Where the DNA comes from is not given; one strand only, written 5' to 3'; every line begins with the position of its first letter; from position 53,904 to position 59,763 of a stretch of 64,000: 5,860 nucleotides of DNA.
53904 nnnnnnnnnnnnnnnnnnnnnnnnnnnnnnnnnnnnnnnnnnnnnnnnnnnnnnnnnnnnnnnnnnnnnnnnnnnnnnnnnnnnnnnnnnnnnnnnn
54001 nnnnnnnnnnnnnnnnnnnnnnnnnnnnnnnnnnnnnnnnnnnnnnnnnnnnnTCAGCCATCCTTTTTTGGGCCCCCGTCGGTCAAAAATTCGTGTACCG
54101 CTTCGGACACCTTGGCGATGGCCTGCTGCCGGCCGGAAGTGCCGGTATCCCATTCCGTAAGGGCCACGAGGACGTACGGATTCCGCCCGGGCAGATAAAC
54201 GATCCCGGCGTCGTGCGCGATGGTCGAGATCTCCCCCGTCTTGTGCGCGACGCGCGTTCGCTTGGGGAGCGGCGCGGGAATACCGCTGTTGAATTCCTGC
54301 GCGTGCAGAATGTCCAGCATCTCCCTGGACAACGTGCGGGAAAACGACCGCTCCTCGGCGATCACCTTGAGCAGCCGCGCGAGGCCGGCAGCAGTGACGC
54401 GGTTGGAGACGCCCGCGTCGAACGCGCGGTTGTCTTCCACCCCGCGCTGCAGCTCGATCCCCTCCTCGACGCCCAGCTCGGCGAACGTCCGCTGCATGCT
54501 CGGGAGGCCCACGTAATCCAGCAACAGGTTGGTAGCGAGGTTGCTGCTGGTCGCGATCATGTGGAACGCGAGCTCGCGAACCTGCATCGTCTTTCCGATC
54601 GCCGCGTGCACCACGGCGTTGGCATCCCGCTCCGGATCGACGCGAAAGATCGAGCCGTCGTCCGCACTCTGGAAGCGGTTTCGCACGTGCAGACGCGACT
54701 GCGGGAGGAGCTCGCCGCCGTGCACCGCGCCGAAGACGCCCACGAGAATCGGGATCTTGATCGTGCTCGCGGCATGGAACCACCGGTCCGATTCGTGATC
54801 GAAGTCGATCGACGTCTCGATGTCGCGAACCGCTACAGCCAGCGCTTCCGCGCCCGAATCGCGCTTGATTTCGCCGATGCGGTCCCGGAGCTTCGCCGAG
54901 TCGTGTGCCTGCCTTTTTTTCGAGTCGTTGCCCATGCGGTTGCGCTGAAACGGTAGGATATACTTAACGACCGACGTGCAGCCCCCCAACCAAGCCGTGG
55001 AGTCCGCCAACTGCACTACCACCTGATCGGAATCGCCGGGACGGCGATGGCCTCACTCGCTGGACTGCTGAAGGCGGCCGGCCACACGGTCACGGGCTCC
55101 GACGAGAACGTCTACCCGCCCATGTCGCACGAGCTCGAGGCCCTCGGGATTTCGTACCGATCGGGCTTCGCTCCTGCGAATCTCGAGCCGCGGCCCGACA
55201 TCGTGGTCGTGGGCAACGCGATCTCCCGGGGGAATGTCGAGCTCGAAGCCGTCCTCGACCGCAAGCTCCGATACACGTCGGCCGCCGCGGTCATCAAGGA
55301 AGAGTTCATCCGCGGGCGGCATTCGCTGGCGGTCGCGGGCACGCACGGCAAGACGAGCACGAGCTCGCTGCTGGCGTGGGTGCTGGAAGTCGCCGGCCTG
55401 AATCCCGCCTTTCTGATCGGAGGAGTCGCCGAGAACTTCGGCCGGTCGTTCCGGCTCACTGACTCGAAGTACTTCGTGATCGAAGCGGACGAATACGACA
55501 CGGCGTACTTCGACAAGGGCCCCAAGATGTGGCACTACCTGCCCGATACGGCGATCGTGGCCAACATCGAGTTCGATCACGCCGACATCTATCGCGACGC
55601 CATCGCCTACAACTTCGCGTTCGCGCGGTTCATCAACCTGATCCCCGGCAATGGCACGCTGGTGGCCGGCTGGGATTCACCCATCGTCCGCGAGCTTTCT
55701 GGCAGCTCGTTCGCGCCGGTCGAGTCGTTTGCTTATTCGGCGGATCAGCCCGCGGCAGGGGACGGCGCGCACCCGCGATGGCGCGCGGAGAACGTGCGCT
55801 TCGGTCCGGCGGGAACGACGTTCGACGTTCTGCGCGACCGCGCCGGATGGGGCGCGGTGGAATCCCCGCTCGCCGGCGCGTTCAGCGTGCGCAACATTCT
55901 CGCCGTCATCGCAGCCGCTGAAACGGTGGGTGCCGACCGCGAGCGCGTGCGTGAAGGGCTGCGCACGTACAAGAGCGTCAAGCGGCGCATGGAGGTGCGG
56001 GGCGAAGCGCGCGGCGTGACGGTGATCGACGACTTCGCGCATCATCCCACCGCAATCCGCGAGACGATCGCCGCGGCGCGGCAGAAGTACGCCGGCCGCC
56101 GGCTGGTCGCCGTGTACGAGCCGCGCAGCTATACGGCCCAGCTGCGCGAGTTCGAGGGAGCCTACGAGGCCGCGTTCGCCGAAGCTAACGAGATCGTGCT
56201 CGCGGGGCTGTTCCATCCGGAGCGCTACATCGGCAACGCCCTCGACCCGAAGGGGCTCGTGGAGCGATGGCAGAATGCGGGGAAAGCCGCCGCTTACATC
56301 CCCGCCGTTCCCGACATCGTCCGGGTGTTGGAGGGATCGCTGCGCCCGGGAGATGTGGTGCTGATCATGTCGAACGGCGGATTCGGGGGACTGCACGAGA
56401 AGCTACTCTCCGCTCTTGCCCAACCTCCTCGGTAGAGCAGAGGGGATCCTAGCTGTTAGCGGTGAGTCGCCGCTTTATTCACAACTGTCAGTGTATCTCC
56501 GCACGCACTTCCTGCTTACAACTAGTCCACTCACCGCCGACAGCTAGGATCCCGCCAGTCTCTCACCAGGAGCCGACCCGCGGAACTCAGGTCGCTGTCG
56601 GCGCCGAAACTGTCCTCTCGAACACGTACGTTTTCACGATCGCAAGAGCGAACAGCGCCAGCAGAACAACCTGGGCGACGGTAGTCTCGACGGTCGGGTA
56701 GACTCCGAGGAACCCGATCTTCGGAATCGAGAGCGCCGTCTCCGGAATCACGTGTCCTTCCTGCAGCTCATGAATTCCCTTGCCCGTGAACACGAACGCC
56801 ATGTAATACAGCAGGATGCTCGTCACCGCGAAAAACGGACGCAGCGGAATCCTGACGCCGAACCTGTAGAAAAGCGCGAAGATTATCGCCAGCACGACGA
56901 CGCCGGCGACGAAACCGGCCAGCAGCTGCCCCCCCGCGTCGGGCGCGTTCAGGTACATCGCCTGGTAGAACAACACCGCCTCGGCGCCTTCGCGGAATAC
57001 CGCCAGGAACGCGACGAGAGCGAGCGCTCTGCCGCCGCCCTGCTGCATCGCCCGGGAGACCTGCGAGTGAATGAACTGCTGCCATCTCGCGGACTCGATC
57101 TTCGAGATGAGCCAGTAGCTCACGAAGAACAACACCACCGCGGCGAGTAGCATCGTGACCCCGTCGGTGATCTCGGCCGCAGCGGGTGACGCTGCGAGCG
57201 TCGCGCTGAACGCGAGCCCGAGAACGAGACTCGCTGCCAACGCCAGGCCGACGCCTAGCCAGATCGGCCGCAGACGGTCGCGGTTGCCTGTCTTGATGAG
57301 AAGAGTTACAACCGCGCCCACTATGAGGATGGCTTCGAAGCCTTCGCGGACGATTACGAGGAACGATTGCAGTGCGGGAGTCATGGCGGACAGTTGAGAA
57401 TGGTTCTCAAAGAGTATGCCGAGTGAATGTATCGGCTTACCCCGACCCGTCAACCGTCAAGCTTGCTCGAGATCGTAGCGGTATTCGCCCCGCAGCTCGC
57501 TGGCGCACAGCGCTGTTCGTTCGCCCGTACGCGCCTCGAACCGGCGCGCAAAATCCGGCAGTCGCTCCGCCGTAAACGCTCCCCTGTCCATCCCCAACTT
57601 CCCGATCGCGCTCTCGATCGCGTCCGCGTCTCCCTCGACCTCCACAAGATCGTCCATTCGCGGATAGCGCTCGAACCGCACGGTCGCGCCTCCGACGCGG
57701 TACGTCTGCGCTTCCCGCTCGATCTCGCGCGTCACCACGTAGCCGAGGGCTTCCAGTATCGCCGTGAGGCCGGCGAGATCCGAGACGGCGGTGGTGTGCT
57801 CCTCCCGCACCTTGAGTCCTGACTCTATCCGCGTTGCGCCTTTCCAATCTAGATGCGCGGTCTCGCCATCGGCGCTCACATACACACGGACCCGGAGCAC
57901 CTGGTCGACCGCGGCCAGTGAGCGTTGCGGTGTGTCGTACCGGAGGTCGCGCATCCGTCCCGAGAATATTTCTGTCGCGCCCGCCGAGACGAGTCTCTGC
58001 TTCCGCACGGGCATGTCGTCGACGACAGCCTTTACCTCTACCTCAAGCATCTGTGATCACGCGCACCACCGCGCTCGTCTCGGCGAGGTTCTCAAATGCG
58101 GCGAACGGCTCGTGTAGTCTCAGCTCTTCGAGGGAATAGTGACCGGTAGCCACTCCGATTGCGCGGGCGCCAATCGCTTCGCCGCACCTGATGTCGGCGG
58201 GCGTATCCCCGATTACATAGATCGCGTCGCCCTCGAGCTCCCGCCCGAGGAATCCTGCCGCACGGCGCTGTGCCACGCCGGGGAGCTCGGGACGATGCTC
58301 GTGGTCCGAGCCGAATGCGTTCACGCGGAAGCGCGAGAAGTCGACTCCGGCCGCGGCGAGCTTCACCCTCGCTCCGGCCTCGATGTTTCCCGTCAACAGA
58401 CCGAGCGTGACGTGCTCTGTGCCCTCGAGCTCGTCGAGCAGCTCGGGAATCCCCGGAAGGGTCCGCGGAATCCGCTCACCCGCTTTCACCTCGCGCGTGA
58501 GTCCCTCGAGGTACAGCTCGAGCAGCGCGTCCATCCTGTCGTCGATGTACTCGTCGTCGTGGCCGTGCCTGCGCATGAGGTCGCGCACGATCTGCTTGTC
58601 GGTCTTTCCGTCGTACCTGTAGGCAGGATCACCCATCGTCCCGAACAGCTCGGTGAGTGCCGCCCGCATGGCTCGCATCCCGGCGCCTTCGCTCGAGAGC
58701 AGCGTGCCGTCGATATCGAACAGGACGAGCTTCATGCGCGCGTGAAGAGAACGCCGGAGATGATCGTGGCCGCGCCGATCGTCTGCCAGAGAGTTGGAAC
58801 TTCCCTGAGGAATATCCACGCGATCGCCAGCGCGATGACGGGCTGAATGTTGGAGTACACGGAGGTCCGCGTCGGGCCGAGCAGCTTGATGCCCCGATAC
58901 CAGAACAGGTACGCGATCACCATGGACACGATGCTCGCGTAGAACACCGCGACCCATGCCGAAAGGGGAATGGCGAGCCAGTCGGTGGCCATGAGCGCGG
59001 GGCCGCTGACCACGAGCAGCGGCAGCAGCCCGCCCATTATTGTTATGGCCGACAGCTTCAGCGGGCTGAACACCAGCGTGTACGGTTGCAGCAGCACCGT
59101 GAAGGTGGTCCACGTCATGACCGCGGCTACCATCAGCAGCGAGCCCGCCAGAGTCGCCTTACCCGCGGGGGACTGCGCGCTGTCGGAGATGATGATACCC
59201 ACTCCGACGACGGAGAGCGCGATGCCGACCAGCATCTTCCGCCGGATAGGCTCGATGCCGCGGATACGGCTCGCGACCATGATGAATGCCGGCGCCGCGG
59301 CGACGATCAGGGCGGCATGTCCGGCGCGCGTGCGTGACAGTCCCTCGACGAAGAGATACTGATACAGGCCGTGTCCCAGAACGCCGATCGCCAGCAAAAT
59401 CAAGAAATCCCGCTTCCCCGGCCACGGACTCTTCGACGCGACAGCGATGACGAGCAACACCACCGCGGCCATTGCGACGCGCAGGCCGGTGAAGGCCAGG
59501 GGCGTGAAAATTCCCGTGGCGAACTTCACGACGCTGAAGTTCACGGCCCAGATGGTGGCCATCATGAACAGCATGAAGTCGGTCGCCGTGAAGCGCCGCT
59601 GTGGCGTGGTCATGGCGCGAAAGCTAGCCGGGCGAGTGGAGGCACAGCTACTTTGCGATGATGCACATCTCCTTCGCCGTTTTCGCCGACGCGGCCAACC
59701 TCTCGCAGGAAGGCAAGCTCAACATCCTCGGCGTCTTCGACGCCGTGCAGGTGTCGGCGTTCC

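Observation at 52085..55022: Signal-less ligase / M15-fold / beta-lactamase-fold trio, divergent from mpl: candidate undescribed cytoplasmic peptide ligation-trimming module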

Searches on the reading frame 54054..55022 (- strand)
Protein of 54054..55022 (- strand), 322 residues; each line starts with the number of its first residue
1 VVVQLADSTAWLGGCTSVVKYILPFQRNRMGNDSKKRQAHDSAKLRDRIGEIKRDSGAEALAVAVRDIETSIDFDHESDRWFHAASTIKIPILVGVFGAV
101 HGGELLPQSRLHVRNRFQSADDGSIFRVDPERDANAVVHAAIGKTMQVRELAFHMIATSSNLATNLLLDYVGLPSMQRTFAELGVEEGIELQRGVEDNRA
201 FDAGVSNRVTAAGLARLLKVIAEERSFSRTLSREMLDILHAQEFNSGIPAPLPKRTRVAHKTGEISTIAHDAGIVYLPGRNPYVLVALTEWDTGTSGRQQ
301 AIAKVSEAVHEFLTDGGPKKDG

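Call 3: search_protein_families(library=pfam, proteins=[window:54054-55022:-], max_evalue=0.1)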
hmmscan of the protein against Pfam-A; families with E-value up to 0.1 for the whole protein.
window:54054-55022:- (322 aa): 2 families
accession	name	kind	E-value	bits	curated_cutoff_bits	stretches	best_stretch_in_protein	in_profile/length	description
PF13354.11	Beta-lactamase2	-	4.7e-47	160.5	22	1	63-289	2-214/214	Beta-lactamase enzyme family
PF13579.12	Glyco_trans_4_4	-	0.08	13.7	29.7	0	204-260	39-97/158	Glycosyl transferase 4-like domain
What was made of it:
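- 54054..54935 (-): Gene C: cytoplasmic serine hydrolase (293 aa) with a class-A-beta-lactamase / PBP-A-like fold. Pfam PF13354 Beta-lactamase2, E 4.7e-47 (call 3).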

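Call 4: search_protein_families(library=ncbifam, proteins=[window:54054-55022:-], max_evalue=0.1)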
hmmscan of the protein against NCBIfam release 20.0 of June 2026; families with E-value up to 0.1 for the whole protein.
window:54054-55022:- (322 aa): 76 families (the best 25 are shown)
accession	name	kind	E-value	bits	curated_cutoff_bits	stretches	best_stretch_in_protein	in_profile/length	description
NF033103.1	bla_class_A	equivalog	4.1e-26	91.7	200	1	50-311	3-255/257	class A beta-lactamase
NF012099.1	SubclassA2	equivalog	1e-15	57.7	320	1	45-314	2-271/275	class A beta-lactamase, subclass A2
NF000320.3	blaPEN-Bcc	equivalog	5.1e-11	42.4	540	1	38-305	32-291/300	PEN family class A beta-lactamase, Bcc-type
NF000232.1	lactamase_L2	exception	1.5e-09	37.8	540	1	59-307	56-296/303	L2 family extended-spectrum class A beta-lactamase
NF050797.1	blaCESS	exception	3.6e-09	36.3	525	1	51-309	42-291/296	CESS family extended-spectrum class A beta-lactamase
NF000321.3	blaPEN-Bpc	exception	3.6e-09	36.1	580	1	67-304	57-285/295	PEN family class A beta-lactamase, Bpc-type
NF012167.0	classA_firm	exception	1.2e-08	34.8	427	1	132-311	69-252/255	class A beta-lactamase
NF000481.1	carbeni_gen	exception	1.8e-08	34.2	430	1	41-312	19-280/284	CARB/PSE/RTG family carbenicillin-hydrolyzing class A beta-lactamase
NF041143.1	blaPenA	exception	5.5e-08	32.4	640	1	135-287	119-274/302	PEN-A family class A beta-lactamase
NF052571.1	OKP-A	exception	6.1e-08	32.2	650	1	133-311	100-282/286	OKP-A family broad-spectrum class A beta-lactamase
NF000512.2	blaSGM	exception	7.9e-08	32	500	1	50-312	24-272/285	SGM family class A beta-lactamase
NF000447.2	bla-A_Chryseo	exception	8.1e-08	31.8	510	1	42-310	19-287/292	CGA/CIA family class A beta-lactamase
NF012143.0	SHV_LEN_OKP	exception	8.6e-08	31.8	535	1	133-311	99-281/285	SHV/LEN/OKP family class A beta-lactamase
NF041253.1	blaPenN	exception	1.1e-07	31.6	600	1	32-290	29-279/304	PEN-N family class A beta-lactamase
NF051479.1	OKP-B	exception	2.2e-07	30.4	645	1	133-311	100-282/286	OKP-B family broad-spectrum class A beta-lactamase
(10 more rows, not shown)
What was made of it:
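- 54054..54935 (-): NCBIfam bla_class_A scores 91.7 bits, far below its 200-bit cut-off (call 4).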

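Call 7: search_solved_structures(query=window:54054-55022:-, max_evalue=0.001, show_alignments=1)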
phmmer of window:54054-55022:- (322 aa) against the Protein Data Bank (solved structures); distinct sequences matched with E-value up to 0.001: 179 (the best 60 are shown).
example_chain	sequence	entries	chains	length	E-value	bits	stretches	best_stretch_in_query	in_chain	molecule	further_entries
2j7v_A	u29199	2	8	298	2.2e-19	73.4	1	73-312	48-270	TLL2115 PROTEIN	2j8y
2j9o_A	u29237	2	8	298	2.4e-19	73.2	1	74-312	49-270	TLL2115 PROTEIN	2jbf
4ewf_A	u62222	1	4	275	2.2e-18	70.1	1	73-308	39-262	Beta-lactamase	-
4hes_A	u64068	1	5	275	2.3e-17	66.7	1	130-314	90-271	Beta-lactamase class A-like protein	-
4uhu_A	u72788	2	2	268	5.6e-14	55.6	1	43-311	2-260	GNCA LACTAMASE W229D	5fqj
5fqm_A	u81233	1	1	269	6.4e-14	55.4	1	43-311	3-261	GNCA BETA LACTAMASE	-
4b88_A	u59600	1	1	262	8.5e-14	55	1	43-311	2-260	BETA-LACTAMASE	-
6ty6_A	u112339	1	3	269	1.6e-12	50.8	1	43-309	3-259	Beta lactamase (GNCA4-2)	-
5fqi_A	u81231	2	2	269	2.2e-12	50.4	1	43-308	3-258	GNCA4 LACTAMASE W229D AND F290W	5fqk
5fqq_A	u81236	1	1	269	2.6e-12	50.1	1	43-309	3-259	GNCA4 LACTAMASE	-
6txd_A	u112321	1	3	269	8e-12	48.5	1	43-308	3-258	Beta lactamase (GNCA4-12)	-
6tww_A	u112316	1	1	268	8.8e-12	48.4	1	43-308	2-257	Beta-Lactamase (GNCA4)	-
4c6y_A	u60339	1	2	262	1.2e-11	48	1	43-311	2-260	BETA-LACTAMASE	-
6yrs_A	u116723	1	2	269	9.6e-10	41.7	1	43-311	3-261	ancestral beta-lactamase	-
4c75_A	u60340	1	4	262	6e-09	39.1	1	119-309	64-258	BETA-LACTAMASE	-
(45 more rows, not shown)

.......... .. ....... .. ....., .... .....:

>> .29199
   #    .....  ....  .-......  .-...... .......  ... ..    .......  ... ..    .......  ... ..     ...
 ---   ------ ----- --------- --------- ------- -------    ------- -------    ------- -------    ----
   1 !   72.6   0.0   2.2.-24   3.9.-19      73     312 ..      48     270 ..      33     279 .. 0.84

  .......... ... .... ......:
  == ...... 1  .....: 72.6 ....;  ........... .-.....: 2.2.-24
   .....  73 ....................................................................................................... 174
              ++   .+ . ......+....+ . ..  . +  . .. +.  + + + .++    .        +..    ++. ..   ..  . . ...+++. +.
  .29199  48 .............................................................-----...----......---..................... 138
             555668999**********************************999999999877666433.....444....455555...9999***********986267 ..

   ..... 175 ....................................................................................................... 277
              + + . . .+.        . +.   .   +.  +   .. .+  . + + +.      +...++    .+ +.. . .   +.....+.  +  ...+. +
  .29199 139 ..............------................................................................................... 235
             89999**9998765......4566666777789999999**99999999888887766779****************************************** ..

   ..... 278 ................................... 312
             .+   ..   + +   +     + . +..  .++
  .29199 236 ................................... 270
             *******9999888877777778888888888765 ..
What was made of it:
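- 54054..54935 (-): The best PDB relative is PBP-A Tll2115 (2j7v), E 2e-19 (call 7). hhalign against TEM-1 gives 96.9% probability.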

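Call 56: search_protein_families(library=padloc, proteins=[window:54054-55022:-], max_evalue=1)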
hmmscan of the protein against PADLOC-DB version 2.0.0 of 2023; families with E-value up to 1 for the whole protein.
window:54054-55022:- (322 aa): 0 families

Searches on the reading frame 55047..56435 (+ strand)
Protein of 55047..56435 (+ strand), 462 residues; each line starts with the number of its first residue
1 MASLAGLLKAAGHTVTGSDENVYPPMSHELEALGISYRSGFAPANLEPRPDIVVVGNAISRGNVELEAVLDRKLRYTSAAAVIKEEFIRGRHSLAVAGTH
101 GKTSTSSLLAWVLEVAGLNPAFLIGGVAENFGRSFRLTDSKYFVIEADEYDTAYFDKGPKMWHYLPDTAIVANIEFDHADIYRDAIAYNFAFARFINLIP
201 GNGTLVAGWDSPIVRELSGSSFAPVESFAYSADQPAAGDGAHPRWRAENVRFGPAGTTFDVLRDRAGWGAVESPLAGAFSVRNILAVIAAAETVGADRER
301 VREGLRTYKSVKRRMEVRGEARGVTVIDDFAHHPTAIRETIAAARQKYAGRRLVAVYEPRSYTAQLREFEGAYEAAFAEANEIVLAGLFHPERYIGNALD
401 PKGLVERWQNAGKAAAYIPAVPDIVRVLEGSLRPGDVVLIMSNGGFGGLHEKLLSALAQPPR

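Call 3: search_protein_families(library=pfam, proteins=[window:55047-56435:+], max_evalue=0.1)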
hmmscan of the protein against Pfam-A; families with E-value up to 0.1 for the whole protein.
window:55047-56435:+ (462 aa): 3 families
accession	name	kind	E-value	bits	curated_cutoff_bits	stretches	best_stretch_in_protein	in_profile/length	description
PF08245.18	Mur_ligase_M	-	3.9e-20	73.1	24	1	96-291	1-200/200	Mur ligase middle domain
PF02875.26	Mur_ligase_C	-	6.6e-19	69.4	28.4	1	313-444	1-127/127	Mur ligase, glutamate ligase domain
PF01225.30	Mur_ligase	-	1.2e-11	45.3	21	1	1-84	12-88/95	Mur ligase family, catalytic domain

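Call 4: search_protein_families(library=ncbifam, proteins=[window:55047-56435:+], max_evalue=0.1)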
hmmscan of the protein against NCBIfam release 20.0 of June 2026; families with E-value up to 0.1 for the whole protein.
window:55047-56435:+ (462 aa): 28 families (the best 25 are shown)
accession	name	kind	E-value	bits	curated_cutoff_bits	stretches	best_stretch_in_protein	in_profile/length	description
TIGR01081.1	mpl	equivalog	1.5e-121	406.6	388.7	1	1-457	12-447/448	UDP-N-acetylmuramate:L-alanyl-gamma-D-glutamyl-meso-diaminopimelate ligase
TIGR01082.1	murC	equivalog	4.5e-86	289.7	335.1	1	1-453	12-448/449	UDP-N-acetylmuramate--L-alanine ligase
NF011171.0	PRK14573.1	equivalog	4.4e-44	150.5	1015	2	270-453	262-444/809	bifunctional UDP-N-acetylmuramate--L-alanine ligase/D-alanine--D-alanine ligase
TIGR01087.1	murD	equivalog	1e-20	74.3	211.95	1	3-343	13-337/441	UDP-N-acetylmuramoyl-L-alanine--D-glutamate ligase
TIGR01085.1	murE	subfamily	2e-20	73.2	257.3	2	168-356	180-363/472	UDP-N-acetylmuramyl-tripeptide synthetase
NF001124.0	PRK00139.1-2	equivalog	2.4e-20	72.8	476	2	168-356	201-382/500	UDP-N-acetylmuramoyl-L-alanyl-D-glutamate--2,6-diaminopimelate ligase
NF008896.0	PRK11929.1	equivalog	3.3e-20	71.6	1023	2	167-357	203-391/965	bifunctional UDP-N-acetylmuramoyl-L-alanyl-D-glutamate--2,6-diaminopimelate ligase MurE/UDP-N-acetylmuramoyl-tripeptide--D-alanyl-D-alanine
NF001123.0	PRK00139.1-1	equivalog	3.8e-20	72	586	1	168-351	199-377/493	UDP-N-acetylmuramoyl-L-alanyl-D-glutamate--2,6-diaminopimelate ligase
NF001126.0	PRK00139.1-4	equivalog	2.1e-19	69.4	373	1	168-356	196-373/486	UDP-N-acetylmuramoyl-L-alanyl-D-glutamate--2,6-diaminopimelate ligase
NF053645.1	pMurC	equivalog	1.2e-17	63.8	560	2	256-349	297-390/492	pseudomurein biosynthesis peptide ligase pMurC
NF053648.1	pMurE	equivalog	1.3e-17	63.7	600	1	166-350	190-354/464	pseudomurein biosynthesis peptide ligase pMurE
TIGR01143.1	murF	subfamily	1.1e-12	47.7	288.6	1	78-330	63-303/418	UDP-N-acetylmuramoyl-tripeptide--D-alanyl-D-alanine ligase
NF053646.1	pMurD1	equivalog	5.6e-10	38.5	610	1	278-357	282-357/465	pseudomurein biosynthesis peptide ligase pMurD1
NF010623.0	PRK14016.1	subfamily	1.5e-09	36.6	877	1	278-356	684-765/871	cyanophycin synthetase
NF010628.0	PRK14022.1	equivalog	3e-09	36.1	536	1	266-351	284-367/483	UDP-N-acetylmuramoyl-L-alanyl-D-glutamate--L-lysine ligase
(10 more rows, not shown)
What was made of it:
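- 55011..56435 (+): mpl (UDP-MurNAc:L-Ala-gamma-D-Glu-mDAP ligase), divergent neighbour, with a probable CTG start at 55011 (first canonical ATG at 55047). TIGR01081 mpl scores 406.6 bits against a cut-off of 388.7 (call 4).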

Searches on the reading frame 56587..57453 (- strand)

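Call 3: search_protein_families(library=pfam, proteins=[window:56587-57453:-], max_evalue=0.1)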
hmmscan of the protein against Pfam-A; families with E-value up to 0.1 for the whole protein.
window:56587-57453:- (288 aa): 1 family
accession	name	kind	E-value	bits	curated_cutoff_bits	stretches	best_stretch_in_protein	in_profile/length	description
PF03239.20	FTR1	-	1.8e-32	113.2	25.3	1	28-232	2-211/284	Iron permease FTR1 family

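Call 4: search_protein_families(library=ncbifam, proteins=[window:56587-57453:-], max_evalue=0.1)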
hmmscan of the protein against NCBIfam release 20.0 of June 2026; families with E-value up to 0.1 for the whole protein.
window:56587-57453:- (288 aa): 2 families
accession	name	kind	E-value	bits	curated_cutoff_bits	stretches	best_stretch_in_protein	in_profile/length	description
TIGR00145.1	TIGR00145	subfamily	9.4e-41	140.3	303.8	1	28-237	5-212/282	EfeU/Ftr1 family ferrous iron transporter subunit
NF041756.1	EfeU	equivalog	1.3e-37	129.8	255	1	31-242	1-209/257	iron uptake transporter permease EfeU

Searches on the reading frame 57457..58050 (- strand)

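Call 90: search_protein_families(library=pfam, proteins=[window:57457-58050:-], max_evalue=0.001)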
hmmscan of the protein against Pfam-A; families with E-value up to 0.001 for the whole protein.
window:57457-58050:- (197 aa): 1 family
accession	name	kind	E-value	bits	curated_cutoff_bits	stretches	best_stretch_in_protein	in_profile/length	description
PF01928.26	CYTH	-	3.8e-09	37.1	23.2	1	1-128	1-132/179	CYTH domain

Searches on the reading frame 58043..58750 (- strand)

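Call 90: search_protein_families(library=pfam, proteins=[window:58043-58750:-], max_evalue=0.001)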
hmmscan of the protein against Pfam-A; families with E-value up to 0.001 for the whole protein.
window:58043-58750:- (235 aa): 4 families
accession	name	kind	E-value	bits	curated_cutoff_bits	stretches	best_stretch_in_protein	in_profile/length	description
PF12710.13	HAD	-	5.8e-13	50.1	27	1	9-190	1-188/189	haloacid dehalogenase-like hydrolase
PF13419.12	HAD_2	-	7.1e-12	46.2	23.8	1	9-200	1-178/178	Haloacid dehalogenase-like hydrolase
PF00702.32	Hydrolase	-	2.6e-11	44.7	26.4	1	6-194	1-191/191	haloacid dehalogenase-like hydrolase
PF13242.12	Hydrolase_like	-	7.9e-10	39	22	1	171-224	18-74/75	HAD-hyrolase-like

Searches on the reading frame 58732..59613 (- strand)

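Call 90: search_protein_families(library=pfam, proteins=[window:58732-59613:-], max_evalue=0.001)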
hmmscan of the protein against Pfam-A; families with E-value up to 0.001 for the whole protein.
window:58732-59613:- (293 aa): 1 family
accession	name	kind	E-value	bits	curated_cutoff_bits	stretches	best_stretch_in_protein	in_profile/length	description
PF00892.27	EamA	-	4.8e-42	143.9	28.2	2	156-291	2-133/135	EamA-like transporter family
